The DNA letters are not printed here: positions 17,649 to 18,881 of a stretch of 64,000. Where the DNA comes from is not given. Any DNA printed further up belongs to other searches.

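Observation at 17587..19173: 198-bp near-identical inverted repeats bracket a single sugar-epimerase gene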

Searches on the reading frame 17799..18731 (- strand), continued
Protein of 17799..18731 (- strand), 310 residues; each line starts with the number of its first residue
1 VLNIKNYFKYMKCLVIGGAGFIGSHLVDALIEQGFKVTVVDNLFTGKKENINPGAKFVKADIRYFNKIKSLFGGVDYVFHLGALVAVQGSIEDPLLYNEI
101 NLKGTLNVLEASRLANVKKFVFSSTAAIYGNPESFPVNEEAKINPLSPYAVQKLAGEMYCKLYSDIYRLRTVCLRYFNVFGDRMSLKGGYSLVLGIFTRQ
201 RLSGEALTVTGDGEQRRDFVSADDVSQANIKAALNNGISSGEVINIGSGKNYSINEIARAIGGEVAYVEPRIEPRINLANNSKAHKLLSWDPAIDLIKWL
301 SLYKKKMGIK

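Call 23: find_homologous_proteins(query=window:17799-18701:-, max_evalue=1e-60)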
Query window:17799-18701:- (300 aa): 1942 proteins with E <= 1e-60 among 8000 candidates; the best 120 are listed.
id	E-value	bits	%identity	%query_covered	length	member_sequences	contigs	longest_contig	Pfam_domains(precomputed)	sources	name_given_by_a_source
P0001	1.8e-194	663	100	100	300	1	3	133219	PF04321.24,PF16363.12,PF02719.22,PF05368.20,PF01073.26,PF07993.19,PF13460.13,PF01370.28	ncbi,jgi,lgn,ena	-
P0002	8.2e-139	480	68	99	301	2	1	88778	PF04321.24,PF16363.12,PF02719.22,PF05368.20,PF01073.26,PF07993.19,PF13460.13,PF01370.28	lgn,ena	-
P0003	5.2e-120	418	61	100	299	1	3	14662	PF04321.24,PF16363.12,PF02719.22,PF05368.20,PF01073.26,PF07993.19,PF13460.13,PF01370.28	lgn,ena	-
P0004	1.2e-118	414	60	100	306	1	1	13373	PF04321.24,PF16363.12,PF02719.22,PF05368.20,PF01073.26,PF07993.19,PF13460.13,PF01370.28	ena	-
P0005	2.3e-116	406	60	99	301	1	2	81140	PF04321.24,PF16363.12,PF02719.22,PF01073.26,PF07993.19,PF13460.13,PF01370.28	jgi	jgi:UDP-glucose 4-epimerase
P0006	8.4e-114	398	59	99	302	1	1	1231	PF04321.24,PF16363.12,PF02719.22,PF05368.20,PF01073.26,PF07993.19,PF13460.13,PF01370.28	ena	-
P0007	2.7e-113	396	59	99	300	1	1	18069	PF04321.24,PF16363.12,PF02719.22,PF05368.20,PF01073.26,PF07993.19,PF13460.13,PF01370.28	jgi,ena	-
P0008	1.6e-112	394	60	99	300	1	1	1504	PF04321.24,PF16363.12,PF02719.22,PF01073.26,PF07993.19,PF13460.13,PF01370.28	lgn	-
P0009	3.2e-112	393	59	100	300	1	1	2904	PF04321.24,PF16363.12,PF02719.22,PF05368.20,PF01073.26,PF07993.19,PF13460.13,PF01370.28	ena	-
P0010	5.4e-112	392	59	100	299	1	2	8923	PF04321.24,PF16363.12,PF02719.22,PF05368.20,PF01073.26,PF07993.19,PF13460.13,PF01370.28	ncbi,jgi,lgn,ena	-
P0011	5.9e-112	392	59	99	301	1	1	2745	PF04321.24,PF16363.12,PF02719.22,PF01073.26,PF07993.19,PF13460.13,PF01370.28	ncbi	-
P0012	2.1e-111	390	58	100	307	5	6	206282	PF04321.24,PF16363.12,PF02719.22,PF05368.20,PF01073.26,PF07993.19,PF13460.13,PF01370.28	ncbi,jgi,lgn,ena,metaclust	metaclust:\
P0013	2.2e-111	390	60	99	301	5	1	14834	PF04321.24,PF16363.12,PF02719.22,PF05368.20,PF01073.26,PF07993.19,PF13460.13,PF01370.28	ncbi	-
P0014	2.4e-111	390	59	99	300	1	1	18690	PF04321.24,PF16363.12,PF02719.22,PF05368.20,PF01073.26,PF07993.19,PF13460.13,PF01370.28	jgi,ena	-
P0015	3.8e-111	389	59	99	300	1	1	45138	PF04321.24,PF16363.12,PF02719.22,PF01073.26,PF07993.19,PF13460.13,PF01370.28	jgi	-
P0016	4.3e-110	386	59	99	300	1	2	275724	PF04321.24,PF16363.12,PF02719.22,PF05368.20,PF01073.26,PF07993.19,PF13460.13,PF01370.28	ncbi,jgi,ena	ncbi:MAG: SDR family oxidoreductase [Patescibacteria group bacterium]|jgi:UDP-glucose 4-epimerase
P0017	6.9e-110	385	58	100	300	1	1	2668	PF04321.24,PF16363.12,PF02719.22,PF05368.20,PF01073.26,PF07993.19,PF13460.13,PF01370.28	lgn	-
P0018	1.1e-109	384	58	100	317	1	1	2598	PF04321.24,PF16363.12,PF02719.22,PF01073.26,PF07993.19,PF13460.13,PF01370.28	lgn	-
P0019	2.2e-109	383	58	100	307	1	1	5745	PF04321.24,PF16363.12,PF02719.22,PF01073.26,PF07993.19,PF13460.13,PF01370.28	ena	-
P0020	2.7e-109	383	58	100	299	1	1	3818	PF04321.24,PF16363.12,PF02719.22,PF05368.20,PF01073.26,PF07993.19,PF13460.13,PF01370.28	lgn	-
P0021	3.6e-109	383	56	99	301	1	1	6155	PF04321.24,PF16363.12,PF02719.22,PF05368.20,PF01073.26,PF07993.19,PF13460.13,PF01370.28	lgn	-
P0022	3.9e-109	383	57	100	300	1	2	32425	PF04321.24,PF16363.12,PF02719.22,PF05368.20,PF01073.26,PF07993.19,PF13460.13,PF01370.28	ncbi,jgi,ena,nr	ncbi:MAG TPA: SDR family oxidoreductase [Candidatus Paceibacterota bacterium]|nr:SDR family oxidored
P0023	5.8e-109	382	58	100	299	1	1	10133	PF04321.24,PF16363.12,PF02719.22,PF05368.20,PF01073.26,PF07993.19,PF13460.13,PF01370.28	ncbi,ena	-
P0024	1.1e-108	381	58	100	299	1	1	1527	PF04321.24,PF16363.12,PF02719.22,PF05368.20,PF01073.26,PF07993.19,PF13460.13,PF01370.28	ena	-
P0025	1.6e-108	381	56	100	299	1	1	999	PF04321.24,PF16363.12,PF02719.22,PF05368.20,PF01073.26,PF07993.19,PF13460.13,PF01370.28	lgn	-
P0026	2.5e-108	380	58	99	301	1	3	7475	PF04321.24,PF16363.12,PF02719.22,PF05368.20,PF01073.26,PF07993.19,PF13460.13,PF01370.28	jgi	-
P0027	2.9e-108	380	58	100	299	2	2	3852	PF04321.24,PF16363.12,PF02719.22,PF01073.26,PF07993.19,PF13460.13,PF01370.28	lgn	-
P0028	4.2e-108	379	58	100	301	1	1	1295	PF04321.24,PF16363.12,PF02719.22,PF05368.20,PF01073.26,PF07993.19,PF13460.13,PF01370.28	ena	-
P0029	4.4e-108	379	57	100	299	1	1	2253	PF04321.24,PF16363.12,PF02719.22,PF05368.20,PF01073.26,PF07993.19,PF13460.13,PF01370.28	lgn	-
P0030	4.5e-108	379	57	99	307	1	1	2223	PF04321.24,PF16363.12,PF02719.22,PF05368.20,PF01073.26,PF07993.19,PF13460.13,PF01370.28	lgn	-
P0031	1.0e-107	378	56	99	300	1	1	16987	PF04321.24,PF16363.12,PF02719.22,PF05368.20,PF01073.26,PF07993.19,PF13460.13,PF03435.25,PF01370.28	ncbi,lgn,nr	ncbi:MAG: SDR family oxidoreductase [Patescibacteria group bacterium]|nr:SDR family oxidoreductase [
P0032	2.8e-107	377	56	99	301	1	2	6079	PF04321.24,PF16363.12,PF02719.22,PF05368.20,PF01073.26,PF07993.19,PF13460.13,PF01370.28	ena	-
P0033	4.5e-107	376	57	99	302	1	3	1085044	PF04321.24,PF16363.12,PF02719.22,PF05368.20,PF01073.26,PF07993.19,PF13460.13,PF01370.28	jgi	jgi:nucleoside-diphosphate-sugar epimerase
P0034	5.9e-107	375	57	99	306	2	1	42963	PF04321.24,PF16363.12,PF02719.22,PF05368.20,PF01073.26,PF07993.19,PF13460.13,PF01370.28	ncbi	-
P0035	1.3e-106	374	58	99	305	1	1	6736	PF04321.24,PF16363.12,PF02719.22,PF05368.20,PF01073.26,PF07993.19,PF13460.13,PF01370.28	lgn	-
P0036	1.5e-106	374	55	100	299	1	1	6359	PF04321.24,PF16363.12,PF02719.22,PF05368.20,PF01073.26,PF07993.19,PF13460.13,PF01370.28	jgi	-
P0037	2.4e-106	373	55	99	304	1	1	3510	PF04321.24,PF16363.12,PF02719.22,PF05368.20,PF01073.26,PF07993.19,PF13460.13,PF00106.32,PF01370.28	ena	-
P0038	2.4e-106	373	55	99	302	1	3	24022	PF04321.24,PF16363.12,PF02719.22,PF05368.20,PF01073.26,PF07993.19,PF13460.13,PF01370.28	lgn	-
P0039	2.8e-106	373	57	99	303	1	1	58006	PF04321.24,PF16363.12,PF02719.22,PF05368.20,PF01073.26,PF07993.19,PF13460.13,PF00106.32,PF01370.28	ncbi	-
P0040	4.4e-106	373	55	99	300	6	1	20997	PF04321.24,PF16363.12,PF02719.22,PF05368.20,PF01073.26,PF07993.19,PF13460.13,PF03435.25,PF01370.28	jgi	jgi:UDP-glucose 4-epimerase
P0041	5.1e-106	372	56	99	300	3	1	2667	PF04321.24,PF16363.12,PF02719.22,PF01073.26,PF07993.19,PF13460.13,PF01370.28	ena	-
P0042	7.7e-106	372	55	100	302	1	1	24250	PF04321.24,PF16363.12,PF02719.22,PF05368.20,PF01073.26,PF07993.19,PF13460.13,PF00106.32,PF01370.28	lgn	-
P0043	1.1e-105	371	55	100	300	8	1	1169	PF04321.24,PF16363.12,PF02719.22,PF05368.20,PF01073.26,PF07993.19,PF13460.13,PF01370.28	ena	-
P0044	4.5e-105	369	58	99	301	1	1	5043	PF04321.24,PF16363.12,PF02719.22,PF01073.26,PF07993.19,PF13460.13,PF01370.28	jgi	jgi:nucleoside-diphosphate-sugar epimerase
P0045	2.6e-104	367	56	99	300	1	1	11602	PF04321.24,PF16363.12,PF02719.22,PF01073.26,PF07993.19,PF13460.13,PF01370.28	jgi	jgi:nucleoside-diphosphate-sugar epimerase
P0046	3.6e-104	366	57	100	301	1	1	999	PF04321.24,PF16363.12,PF02719.22,PF01073.26,PF07993.19,PF01370.28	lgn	-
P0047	4.2e-104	366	56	100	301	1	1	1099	PF04321.24,PF16363.12,PF02719.22,PF01073.26,PF07993.19,PF13460.13,PF01370.28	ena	-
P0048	6.8e-104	365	56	100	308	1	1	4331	PF04321.24,PF16363.12,PF02719.22,PF05368.20,PF01073.26,PF07993.19,PF13460.13,PF01370.28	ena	-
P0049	7.0e-104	365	55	100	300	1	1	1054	PF04321.24,PF16363.12,PF02719.22,PF05368.20,PF01073.26,PF07993.19,PF13460.13,PF01370.28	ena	-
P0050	1.3e-103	364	55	99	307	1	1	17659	PF04321.24,PF16363.12,PF02719.22,PF05368.20,PF01073.26,PF07993.19,PF13460.13,PF00106.32,PF01370.28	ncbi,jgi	-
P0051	1.5e-103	364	57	99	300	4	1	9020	PF04321.24,PF16363.12,PF02719.22,PF05368.20,PF01073.26,PF07993.19,PF13460.13,PF01370.28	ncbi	-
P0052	1.8e-103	364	55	100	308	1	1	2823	PF04321.24,PF16363.12,PF02719.22,PF05368.20,PF01073.26,PF07993.19,PF13460.13,PF01370.28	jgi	-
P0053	2.1e-103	364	54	100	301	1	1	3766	PF04321.24,PF16363.12,PF02719.22,PF05368.20,PF01073.26,PF07993.19,PF13460.13,PF01370.28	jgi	-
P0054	3.5e-103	363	55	99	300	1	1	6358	PF04321.24,PF16363.12,PF02719.22,PF05368.20,PF01073.26,PF07993.19,PF13460.13,PF01370.28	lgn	-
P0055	3.6e-103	363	57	99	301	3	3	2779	PF04321.24,PF16363.12,PF02719.22,PF01073.26,PF07993.19,PF13460.13,PF01370.28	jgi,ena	-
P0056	3.0e-102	360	55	99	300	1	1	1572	PF04321.24,PF16363.12,PF02719.22,PF01073.26,PF07993.19,PF13460.13,PF01370.28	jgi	jgi:UDP-glucose 4-epimerase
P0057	4.8e-102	359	55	99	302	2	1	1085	PF04321.24,PF16363.12,PF02719.22,PF01073.26,PF07993.19,PF13460.13,PF01370.28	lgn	-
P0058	6.0e-102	359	56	99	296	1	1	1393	PF04321.24,PF16363.12,PF02719.22,PF05368.20,PF01073.26,PF07993.19,PF13460.13,PF01370.28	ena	-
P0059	9.1e-101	355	55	100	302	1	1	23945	PF04321.24,PF16363.12,PF02719.22,PF01073.26,PF07993.19,PF13460.13,PF01370.28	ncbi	-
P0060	2.2e-100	354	56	98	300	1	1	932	PF04321.24,PF16363.12,PF02719.22,PF05368.20,PF01073.26,PF07993.19,PF13460.13,PF01370.28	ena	-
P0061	3.2e-100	353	56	99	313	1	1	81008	PF04321.24,PF16363.12,PF02719.22,PF05368.20,PF01073.26,PF07993.19,PF13460.13,PF00106.32,PF01370.28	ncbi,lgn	-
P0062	4.3e-100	353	55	100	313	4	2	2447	PF04321.24,PF16363.12,PF02719.22,PF05368.20,PF01073.26,PF07993.19,PF13460.13,PF01370.28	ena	-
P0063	4.6e-100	353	54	100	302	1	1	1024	PF04321.24,PF16363.12,PF02719.22,PF05368.20,PF01073.26,PF07993.19,PF13460.13,PF01370.28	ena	-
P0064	8.9e-100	352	53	99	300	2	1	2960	PF04321.24,PF16363.12,PF02719.22,PF05368.20,PF01073.26,PF07993.19,PF13460.13,PF01370.28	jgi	jgi:UDP-glucose 4-epimerase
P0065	9.1e-100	352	55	99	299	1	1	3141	PF04321.24,PF16363.12,PF02719.22,PF05368.20,PF01073.26,PF07993.19,PF13460.13,PF01370.28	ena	-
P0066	1.0e-99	352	54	99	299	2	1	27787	PF04321.24,PF16363.12,PF02719.22,PF05368.20,PF01073.26,PF07993.19,PF13460.13,PF01370.28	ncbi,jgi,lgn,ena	-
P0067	1.9e-99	351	54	100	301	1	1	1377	PF04321.24,PF16363.12,PF02719.22,PF05368.20,PF01073.26,PF07993.19,PF13460.13,PF01370.28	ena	-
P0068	2.4e-99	350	54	99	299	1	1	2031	PF04321.24,PF16363.12,PF02719.22,PF01073.26,PF07993.19,PF13460.13,PF01370.28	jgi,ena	-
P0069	3.0e-99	350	55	98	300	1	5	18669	PF04321.24,PF16363.12,PF02719.22,PF01073.26,PF07993.19,PF13460.13,PF01370.28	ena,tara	tara:strand:+ start:310 stop:1212 length:903 start_codon:yes stop_codon:yes gene_type:complete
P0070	3.9e-99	350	54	99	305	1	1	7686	PF04321.24,PF16363.12,PF02719.22,PF05368.20,PF01073.26,PF07993.19,PF13460.13,PF00106.32,PF01370.28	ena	-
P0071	4.0e-99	350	55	96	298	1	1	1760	PF04321.24,PF16363.12,PF02719.22,PF05368.20,PF01073.26,PF07993.19,PF13460.13,PF01370.28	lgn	-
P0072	4.9e-99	349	54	99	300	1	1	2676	PF04321.24,PF16363.12,PF02719.22,PF05368.20,PF01073.26,PF07993.19,PF13460.13,PF00106.32,PF01370.28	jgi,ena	-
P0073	7.1e-99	349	54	100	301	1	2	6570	PF04321.24,PF16363.12,PF02719.22,PF05368.20,PF01073.26,PF07993.19,PF13460.13,PF01370.28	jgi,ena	-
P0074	8.7e-99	349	54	100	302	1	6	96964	PF04321.24,PF16363.12,PF02719.22,PF01073.26,PF07993.19,PF13460.13,PF01370.28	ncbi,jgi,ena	-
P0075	1.3e-98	348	54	99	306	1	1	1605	PF04321.24,PF16363.12,PF02719.22,PF01073.26,PF07993.19,PF13460.13,PF01370.28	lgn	-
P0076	2.4e-98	347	54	100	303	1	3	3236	PF04321.24,PF16363.12,PF02719.22,PF05368.20,PF01073.26,PF07993.19,PF13460.13,PF01370.28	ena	-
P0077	3.2e-98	347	55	99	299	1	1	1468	PF04321.24,PF16363.12,PF02719.22,PF05368.20,PF01073.26,PF07993.19,PF13460.13,PF01370.28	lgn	-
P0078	6.3e-98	346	54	100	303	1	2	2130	PF04321.24,PF16363.12,PF02719.22,PF05368.20,PF01073.26,PF07993.19,PF13460.13,PF01370.28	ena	-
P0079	7.8e-98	346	53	99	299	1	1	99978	PF04321.24,PF16363.12,PF02719.22,PF05368.20,PF01073.26,PF07993.19,PF13460.13,PF01370.28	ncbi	ncbi:MAG: NAD-dependent epimerase/dehydratase family protein [bacterium]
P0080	7.9e-98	345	52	99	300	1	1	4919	PF04321.24,PF16363.12,PF02719.22,PF05368.20,PF01073.26,PF07993.19,PF13460.13,PF01370.28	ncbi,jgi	jgi:UDP-glucose 4-epimerase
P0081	8.0e-98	345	54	100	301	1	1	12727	PF04321.24,PF16363.12,PF02719.22,PF05368.20,PF01073.26,PF07993.19,PF13460.13,PF01370.28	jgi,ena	-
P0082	9.3e-98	345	55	96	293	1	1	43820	PF04321.24,PF16363.12,PF02719.22,PF05368.20,PF01073.26,PF07993.19,PF13460.13,PF01370.28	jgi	jgi:UDP-glucose 4-epimerase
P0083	1.1e-97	345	55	95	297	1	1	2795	PF04321.24,PF16363.12,PF02719.22,PF01073.26,PF07993.19,PF13460.13,PF01370.28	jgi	jgi:nucleoside-diphosphate-sugar epimerase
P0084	1.3e-97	345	53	100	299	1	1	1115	PF04321.24,PF16363.12,PF02719.22,PF01073.26,PF07993.19,PF13460.13,PF00106.32,PF01370.28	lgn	-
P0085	1.8e-97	344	53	100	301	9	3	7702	PF04321.24,PF16363.12,PF02719.22,PF05368.20,PF01073.26,PF07993.19,PF13460.13,PF01370.28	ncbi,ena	-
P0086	2.0e-97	344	53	99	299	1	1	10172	PF04321.24,PF16363.12,PF02719.22,PF05368.20,PF01073.26,PF07993.19,PF13460.13,PF01370.28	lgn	-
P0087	2.0e-97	344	55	98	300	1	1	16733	PF04321.24,PF16363.12,PF02719.22,PF05368.20,PF01073.26,PF07993.19,PF13460.13,PF01370.28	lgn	-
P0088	2.2e-97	344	53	99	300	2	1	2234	PF04321.24,PF16363.12,PF02719.22,PF05368.20,PF01073.26,PF07993.19,PF13460.13,PF01370.28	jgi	-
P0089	2.3e-97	344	53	100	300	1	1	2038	PF04321.24,PF16363.12,PF02719.22,PF05368.20,PF01073.26,PF07993.19,PF13460.13,PF01370.28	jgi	jgi:UDP-glucose 4-epimerase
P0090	2.4e-97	344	57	97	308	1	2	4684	PF04321.24,PF16363.12,PF02719.22,PF05368.20,PF01073.26,PF07993.19,PF13460.13,PF00106.32,PF01370.28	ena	-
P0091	2.8e-97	344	52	100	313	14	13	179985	PF04321.24,PF16363.12,PF02719.22,PF05368.20,PF01073.26,PF07993.19,PF13460.13,PF01370.28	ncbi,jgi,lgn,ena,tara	tara:strand:- start:10596 stop:11537 length:942 start_codon:yes stop_codon:yes gene_type:complete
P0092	3.0e-97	344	54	99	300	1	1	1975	PF04321.24,PF16363.12,PF02719.22,PF05368.20,PF01073.26,PF07993.19,PF13460.13,PF01370.28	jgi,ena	-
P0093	3.0e-97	344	52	99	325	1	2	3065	PF08659.17,PF04321.24,PF16363.12,PF02719.22,PF01073.26,PF07993.19,PF13460.13,PF01370.28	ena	-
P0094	3.7e-97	343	52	99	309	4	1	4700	PF04321.24,PF16363.12,PF02719.22,PF05368.20,PF01073.26,PF07993.19,PF13460.13,PF01370.28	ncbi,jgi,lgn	-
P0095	3.8e-97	343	54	99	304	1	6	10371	PF04321.24,PF16363.12,PF02719.22,PF05368.20,PF01073.26,PF07993.19,PF13460.13,PF01370.28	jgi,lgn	-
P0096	6.0e-97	343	56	97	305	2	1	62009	PF04321.24,PF16363.12,PF02719.22,PF05368.20,PF01073.26,PF07993.19,PF13460.13,PF00106.32,PF01370.28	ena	-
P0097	6.5e-97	342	53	99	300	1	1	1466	PF04321.24,PF16363.12,PF02719.22,PF05368.20,PF01073.26,PF07993.19,PF13460.13,PF00106.32,PF01370.28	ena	-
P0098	9.1e-97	342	55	95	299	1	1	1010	PF04321.24,PF16363.12,PF02719.22,PF05368.20,PF01073.26,PF07993.19,PF13460.13,PF01370.28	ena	-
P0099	9.2e-97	342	54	97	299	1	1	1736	PF04321.24,PF16363.12,PF02719.22,PF05368.20,PF01073.26,PF07993.19,PF13460.13,PF01370.28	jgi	jgi:UDP-glucose 4-epimerase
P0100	9.8e-97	342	52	99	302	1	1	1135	PF04321.24,PF16363.12,PF02719.22,PF05368.20,PF01073.26,PF07993.19,PF13460.13,PF01370.28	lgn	-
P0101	1.1e-96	342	55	95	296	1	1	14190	PF04321.24,PF16363.12,PF02719.22,PF05368.20,PF01073.26,PF07993.19,PF13460.13,PF00106.32,PF01370.28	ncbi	-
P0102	1.7e-96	341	54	97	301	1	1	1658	PF04321.24,PF16363.12,PF02719.22,PF05368.20,PF01073.26,PF07993.19,PF13460.13,PF01370.28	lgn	-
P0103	1.8e-96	341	53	97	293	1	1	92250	PF04321.24,PF16363.12,PF02719.22,PF05368.20,PF01073.26,PF07993.19,PF13460.13,PF01370.28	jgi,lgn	-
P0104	1.9e-96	341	52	100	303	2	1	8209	PF04321.24,PF16363.12,PF02719.22,PF05368.20,PF01073.26,PF07993.19,PF13460.13,PF01370.28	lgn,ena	-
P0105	2.0e-96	341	53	99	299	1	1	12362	PF04321.24,PF16363.12,PF02719.22,PF05368.20,PF01073.26,PF07993.19,PF13460.13,PF01370.28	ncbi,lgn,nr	ncbi:MAG: NAD-dependent epimerase/dehydratase family protein [bacterium]|nr:NAD-dependent epimerase/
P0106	2.3e-96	341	55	95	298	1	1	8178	PF04321.24,PF16363.12,PF02719.22,PF05368.20,PF01073.26,PF07993.19,PF13460.13,PF01370.28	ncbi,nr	ncbi:MAG: NAD-dependent epimerase/dehydratase family protein [Candidatus Pacebacteria bacterium]|nr:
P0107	2.7e-96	340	53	99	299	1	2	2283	PF04321.24,PF16363.12,PF02719.22,PF05368.20,PF01073.26,PF07993.19,PF13460.13,PF01370.28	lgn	-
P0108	2.8e-96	340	55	95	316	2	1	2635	PF04321.24,PF16363.12,PF02719.22,PF05368.20,PF01073.26,PF07993.19,PF13460.13,PF01370.28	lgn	-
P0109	4.3e-96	340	53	99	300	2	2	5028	PF04321.24,PF16363.12,PF02719.22,PF05368.20,PF01073.26,PF07993.19,PF13460.13,PF01370.28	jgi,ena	jgi:UDP-glucose 4-epimerase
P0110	5.6e-96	339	53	99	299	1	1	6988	PF04321.24,PF16363.12,PF02719.22,PF05368.20,PF01073.26,PF07993.19,PF13460.13,PF01370.28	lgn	-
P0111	6.7e-96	339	54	98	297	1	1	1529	PF04321.24,PF16363.12,PF02719.22,PF05368.20,PF01073.26,PF07993.19,PF13460.13,PF01370.28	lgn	-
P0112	6.9e-96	339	52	99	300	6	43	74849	PF04321.24,PF16363.12,PF02719.22,PF05368.20,PF01073.26,PF07993.19,PF13460.13,PF01370.28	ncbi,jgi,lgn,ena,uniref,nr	ncbi:LPS biosynthesis protein WbpP [Candidatus Falkowbacteria bacterium CG_4_9_14_3_um_filter_36_9]|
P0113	8.7e-96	339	53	98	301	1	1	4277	PF04321.24,PF16363.12,PF02719.22,PF05368.20,PF01073.26,PF07993.19,PF13460.13,PF01370.28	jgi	jgi:UDP-glucose 4-epimerase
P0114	1.1e-95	338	51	100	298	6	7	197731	PF04321.24,PF16363.12,PF02719.22,PF05368.20,PF01073.26,PF07993.19,PF13460.13,PF01370.28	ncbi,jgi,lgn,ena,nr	ncbi:MAG: NAD-dependent epimerase/dehydratase [Parcubacteria group bacterium GW2011_GWA2_42_11]|nr:M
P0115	1.3e-95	338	51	99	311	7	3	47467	PF04321.24,PF16363.12,PF02719.22,PF05368.20,PF01073.26,PF07993.19,PF13460.13,PF01370.28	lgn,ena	-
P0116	1.5e-95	338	51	99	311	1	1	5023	PF04321.24,PF16363.12,PF02719.22,PF05368.20,PF01073.26,PF07993.19,PF13460.13,PF01370.28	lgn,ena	-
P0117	1.9e-95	338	53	99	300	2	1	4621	PF04321.24,PF16363.12,PF02719.22,PF05368.20,PF01073.26,PF07993.19,PF13460.13,PF01370.28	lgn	-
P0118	2.0e-95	338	53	100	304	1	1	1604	PF04321.24,PF16363.12,PF02719.22,PF05368.20,PF01073.26,PF07993.19,PF13460.13,PF00106.32,PF01370.28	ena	-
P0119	2.7e-95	337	53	100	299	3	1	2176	PF04321.24,PF16363.12,PF02719.22,PF01073.26,PF07993.19,PF13460.13,PF01370.28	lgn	-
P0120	3.2e-95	337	54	96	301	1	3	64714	PF04321.24,PF16363.12,PF02719.22,PF05368.20,PF01073.26,PF07993.19,PF13460.13,PF00106.32,PF01370.28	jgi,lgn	jgi:UDP-glucose 4-epimerase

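Call 24: list_cluster_members(proteins=[window:17799-18701:-, window:16336-17526:-, window:19220-20515:+])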
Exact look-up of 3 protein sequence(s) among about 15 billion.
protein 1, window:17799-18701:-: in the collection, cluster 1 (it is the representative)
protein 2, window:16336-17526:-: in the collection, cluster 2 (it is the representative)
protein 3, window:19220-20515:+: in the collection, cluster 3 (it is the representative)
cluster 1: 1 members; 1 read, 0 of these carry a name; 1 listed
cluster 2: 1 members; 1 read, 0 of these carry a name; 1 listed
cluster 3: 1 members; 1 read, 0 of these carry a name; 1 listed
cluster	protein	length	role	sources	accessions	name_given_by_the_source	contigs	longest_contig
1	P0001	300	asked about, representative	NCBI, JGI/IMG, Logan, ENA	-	-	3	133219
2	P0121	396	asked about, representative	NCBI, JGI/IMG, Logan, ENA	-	-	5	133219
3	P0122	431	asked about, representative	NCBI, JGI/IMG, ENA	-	-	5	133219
